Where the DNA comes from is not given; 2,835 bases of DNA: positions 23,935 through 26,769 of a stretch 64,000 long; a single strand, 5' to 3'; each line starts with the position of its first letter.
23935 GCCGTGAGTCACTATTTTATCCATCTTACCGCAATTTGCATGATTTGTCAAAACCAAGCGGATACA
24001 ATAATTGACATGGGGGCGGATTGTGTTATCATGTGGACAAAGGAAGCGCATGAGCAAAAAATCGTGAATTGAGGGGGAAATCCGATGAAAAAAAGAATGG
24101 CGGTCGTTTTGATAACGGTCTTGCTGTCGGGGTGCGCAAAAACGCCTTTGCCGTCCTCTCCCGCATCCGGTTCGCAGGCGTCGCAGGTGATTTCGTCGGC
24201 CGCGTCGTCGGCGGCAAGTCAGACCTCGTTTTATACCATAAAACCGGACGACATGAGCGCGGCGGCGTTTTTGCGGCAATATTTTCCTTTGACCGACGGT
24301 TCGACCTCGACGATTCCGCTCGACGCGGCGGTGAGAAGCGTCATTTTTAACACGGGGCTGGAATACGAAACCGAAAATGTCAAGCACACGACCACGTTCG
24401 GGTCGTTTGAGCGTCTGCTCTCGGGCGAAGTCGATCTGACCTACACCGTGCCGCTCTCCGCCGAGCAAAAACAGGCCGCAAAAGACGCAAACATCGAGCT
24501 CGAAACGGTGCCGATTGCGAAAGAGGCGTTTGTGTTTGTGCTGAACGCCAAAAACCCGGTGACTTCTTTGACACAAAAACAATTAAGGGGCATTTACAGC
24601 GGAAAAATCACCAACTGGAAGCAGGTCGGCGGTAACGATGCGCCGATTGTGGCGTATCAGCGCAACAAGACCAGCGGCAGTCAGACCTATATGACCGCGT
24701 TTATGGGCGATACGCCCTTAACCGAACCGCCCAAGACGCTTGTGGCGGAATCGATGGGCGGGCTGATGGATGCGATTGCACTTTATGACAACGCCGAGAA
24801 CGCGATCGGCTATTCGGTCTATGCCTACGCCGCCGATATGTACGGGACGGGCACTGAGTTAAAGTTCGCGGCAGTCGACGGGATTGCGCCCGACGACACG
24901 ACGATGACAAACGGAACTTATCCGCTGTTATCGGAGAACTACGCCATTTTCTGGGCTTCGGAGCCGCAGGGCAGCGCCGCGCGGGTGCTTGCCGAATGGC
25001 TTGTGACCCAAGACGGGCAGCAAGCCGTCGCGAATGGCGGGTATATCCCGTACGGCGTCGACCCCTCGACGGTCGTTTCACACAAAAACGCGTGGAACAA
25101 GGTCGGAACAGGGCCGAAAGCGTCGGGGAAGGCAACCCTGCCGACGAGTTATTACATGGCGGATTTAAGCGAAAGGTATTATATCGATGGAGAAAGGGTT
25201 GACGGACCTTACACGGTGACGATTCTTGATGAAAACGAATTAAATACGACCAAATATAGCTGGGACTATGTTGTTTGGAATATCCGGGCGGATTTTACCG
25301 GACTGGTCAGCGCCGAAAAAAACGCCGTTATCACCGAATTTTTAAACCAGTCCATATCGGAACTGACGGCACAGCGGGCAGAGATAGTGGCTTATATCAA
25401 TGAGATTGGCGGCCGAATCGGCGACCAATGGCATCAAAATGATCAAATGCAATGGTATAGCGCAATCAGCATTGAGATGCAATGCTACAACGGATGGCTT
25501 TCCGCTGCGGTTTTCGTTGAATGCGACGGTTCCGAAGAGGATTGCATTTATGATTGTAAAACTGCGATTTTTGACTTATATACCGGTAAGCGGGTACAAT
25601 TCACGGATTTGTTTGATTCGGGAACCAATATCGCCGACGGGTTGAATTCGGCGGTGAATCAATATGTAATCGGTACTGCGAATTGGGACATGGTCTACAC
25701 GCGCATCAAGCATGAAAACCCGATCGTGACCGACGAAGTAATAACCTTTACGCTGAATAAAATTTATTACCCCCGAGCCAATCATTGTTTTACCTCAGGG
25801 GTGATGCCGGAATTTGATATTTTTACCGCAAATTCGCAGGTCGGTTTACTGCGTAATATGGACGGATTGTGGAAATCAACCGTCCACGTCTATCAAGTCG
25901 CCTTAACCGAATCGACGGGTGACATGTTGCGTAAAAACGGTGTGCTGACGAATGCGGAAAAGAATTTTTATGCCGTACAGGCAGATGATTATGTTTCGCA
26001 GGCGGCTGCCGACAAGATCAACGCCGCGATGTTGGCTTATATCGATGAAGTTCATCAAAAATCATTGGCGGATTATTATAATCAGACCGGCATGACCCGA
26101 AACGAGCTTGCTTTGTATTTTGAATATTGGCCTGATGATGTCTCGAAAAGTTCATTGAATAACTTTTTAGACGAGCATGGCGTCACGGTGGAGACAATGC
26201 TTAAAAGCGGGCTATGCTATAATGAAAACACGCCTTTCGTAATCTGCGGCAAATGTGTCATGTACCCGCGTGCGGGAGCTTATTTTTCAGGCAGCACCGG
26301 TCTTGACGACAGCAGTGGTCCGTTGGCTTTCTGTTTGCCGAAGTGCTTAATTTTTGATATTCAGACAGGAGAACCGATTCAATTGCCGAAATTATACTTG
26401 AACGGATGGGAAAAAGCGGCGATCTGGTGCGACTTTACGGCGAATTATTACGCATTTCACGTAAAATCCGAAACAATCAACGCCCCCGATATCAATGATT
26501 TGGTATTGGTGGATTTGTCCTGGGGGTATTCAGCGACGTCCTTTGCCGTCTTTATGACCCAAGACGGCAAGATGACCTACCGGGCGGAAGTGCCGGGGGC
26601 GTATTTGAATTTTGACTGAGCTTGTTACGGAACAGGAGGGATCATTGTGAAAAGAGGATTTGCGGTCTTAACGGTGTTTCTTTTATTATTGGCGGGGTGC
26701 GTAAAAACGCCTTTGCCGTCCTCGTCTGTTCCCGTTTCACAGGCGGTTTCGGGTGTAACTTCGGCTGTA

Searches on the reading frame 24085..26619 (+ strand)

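Call 80: search_protein_families(library=pfam, proteins=[window:24085-26619:+], max_evalue=0.001)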
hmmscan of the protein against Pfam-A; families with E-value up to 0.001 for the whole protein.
window:24085-26619:+ (844 aa): 1 family
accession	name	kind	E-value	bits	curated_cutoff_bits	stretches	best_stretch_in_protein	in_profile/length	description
PF12849.12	PBP_like_2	-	2.7e-24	86.8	27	1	98-308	41-265/267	PBP superfamily domain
